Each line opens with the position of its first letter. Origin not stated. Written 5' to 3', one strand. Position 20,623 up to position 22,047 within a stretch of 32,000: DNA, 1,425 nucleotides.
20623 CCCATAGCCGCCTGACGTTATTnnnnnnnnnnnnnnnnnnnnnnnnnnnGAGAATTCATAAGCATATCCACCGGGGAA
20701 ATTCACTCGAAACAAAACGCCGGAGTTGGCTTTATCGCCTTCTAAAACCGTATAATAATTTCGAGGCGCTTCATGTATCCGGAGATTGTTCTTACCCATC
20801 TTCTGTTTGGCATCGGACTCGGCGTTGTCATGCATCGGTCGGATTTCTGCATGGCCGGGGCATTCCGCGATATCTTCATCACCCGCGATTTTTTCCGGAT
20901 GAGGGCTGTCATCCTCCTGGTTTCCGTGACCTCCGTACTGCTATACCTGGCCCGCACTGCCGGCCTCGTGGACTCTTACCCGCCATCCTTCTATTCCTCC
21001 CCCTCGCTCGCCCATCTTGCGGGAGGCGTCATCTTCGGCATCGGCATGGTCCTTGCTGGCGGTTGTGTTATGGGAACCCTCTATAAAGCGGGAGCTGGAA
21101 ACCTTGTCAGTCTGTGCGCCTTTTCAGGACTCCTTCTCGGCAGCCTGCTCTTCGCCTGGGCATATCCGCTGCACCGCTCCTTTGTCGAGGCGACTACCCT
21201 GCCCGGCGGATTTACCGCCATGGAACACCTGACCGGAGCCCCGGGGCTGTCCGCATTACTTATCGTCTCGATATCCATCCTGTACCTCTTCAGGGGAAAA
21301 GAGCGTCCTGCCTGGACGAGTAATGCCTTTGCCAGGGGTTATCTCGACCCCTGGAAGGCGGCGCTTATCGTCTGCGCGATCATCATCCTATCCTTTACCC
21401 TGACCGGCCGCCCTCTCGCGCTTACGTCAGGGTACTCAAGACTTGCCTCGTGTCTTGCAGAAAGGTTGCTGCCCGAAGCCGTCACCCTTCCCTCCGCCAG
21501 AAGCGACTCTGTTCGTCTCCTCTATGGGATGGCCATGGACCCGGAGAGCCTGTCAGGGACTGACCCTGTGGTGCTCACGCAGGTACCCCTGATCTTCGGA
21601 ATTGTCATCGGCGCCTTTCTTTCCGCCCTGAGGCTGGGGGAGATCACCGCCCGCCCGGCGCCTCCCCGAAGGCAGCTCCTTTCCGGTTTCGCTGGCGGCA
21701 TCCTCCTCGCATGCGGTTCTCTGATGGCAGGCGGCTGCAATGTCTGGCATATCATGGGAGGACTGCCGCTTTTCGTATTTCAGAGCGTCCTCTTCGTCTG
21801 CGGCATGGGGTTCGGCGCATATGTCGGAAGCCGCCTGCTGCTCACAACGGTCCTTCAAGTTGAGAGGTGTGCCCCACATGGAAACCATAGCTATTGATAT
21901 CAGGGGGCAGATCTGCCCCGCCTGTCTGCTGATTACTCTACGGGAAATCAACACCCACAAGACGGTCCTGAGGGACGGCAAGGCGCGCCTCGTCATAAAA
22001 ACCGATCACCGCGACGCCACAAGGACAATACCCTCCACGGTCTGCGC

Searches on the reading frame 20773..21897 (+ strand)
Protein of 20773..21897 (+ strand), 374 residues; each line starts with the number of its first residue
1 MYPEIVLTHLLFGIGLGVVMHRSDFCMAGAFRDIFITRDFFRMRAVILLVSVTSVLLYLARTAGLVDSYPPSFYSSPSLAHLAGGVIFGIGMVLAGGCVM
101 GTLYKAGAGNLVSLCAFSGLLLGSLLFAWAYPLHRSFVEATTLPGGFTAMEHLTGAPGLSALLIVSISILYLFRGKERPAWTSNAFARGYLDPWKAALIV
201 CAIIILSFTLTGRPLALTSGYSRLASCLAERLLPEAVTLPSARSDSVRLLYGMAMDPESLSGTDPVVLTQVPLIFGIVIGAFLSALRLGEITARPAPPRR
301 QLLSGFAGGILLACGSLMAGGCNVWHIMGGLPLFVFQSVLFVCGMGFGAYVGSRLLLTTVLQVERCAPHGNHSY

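Call 5: search_protein_families(library=pfam, proteins=[window:20773-21897:+], max_evalue=0.01)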
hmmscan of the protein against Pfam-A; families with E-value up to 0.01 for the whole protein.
window:20773-21897:+ (374 aa): 1 family
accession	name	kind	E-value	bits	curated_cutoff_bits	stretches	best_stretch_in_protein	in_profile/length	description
PF04143.19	Sulf_transp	-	1.5e-47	163.1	27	1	22-350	1-309/310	Sulphur transport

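Call 13: search_protein_families(library=ncbifam, proteins=[window:20773-21897:+], max_evalue=0.01)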
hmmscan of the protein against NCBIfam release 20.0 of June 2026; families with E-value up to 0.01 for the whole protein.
window:20773-21897:+ (374 aa): 4 families
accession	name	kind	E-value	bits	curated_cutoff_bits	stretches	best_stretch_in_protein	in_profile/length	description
NF033796.1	selen_YedE_FdhT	exception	3.7e-31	108.6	350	2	8-136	218-341/387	selenium metabolism membrane protein YedE/FdhT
NF052577.1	ThSTportTsuASprch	equivalog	1.2e-28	100.5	400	2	6-116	2-109/330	thiosulfate transporter TsuA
NF041049.1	thio_trans_TsuA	exception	9.8e-25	87.4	645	2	5-126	3-121/348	thiosulfate utilization transporter TsuA/YeeE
TIGR04112.1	seleno_YedE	equivalog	1.1e-11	44.5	200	1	6-125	185-303/337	YedE family putative selenium transporter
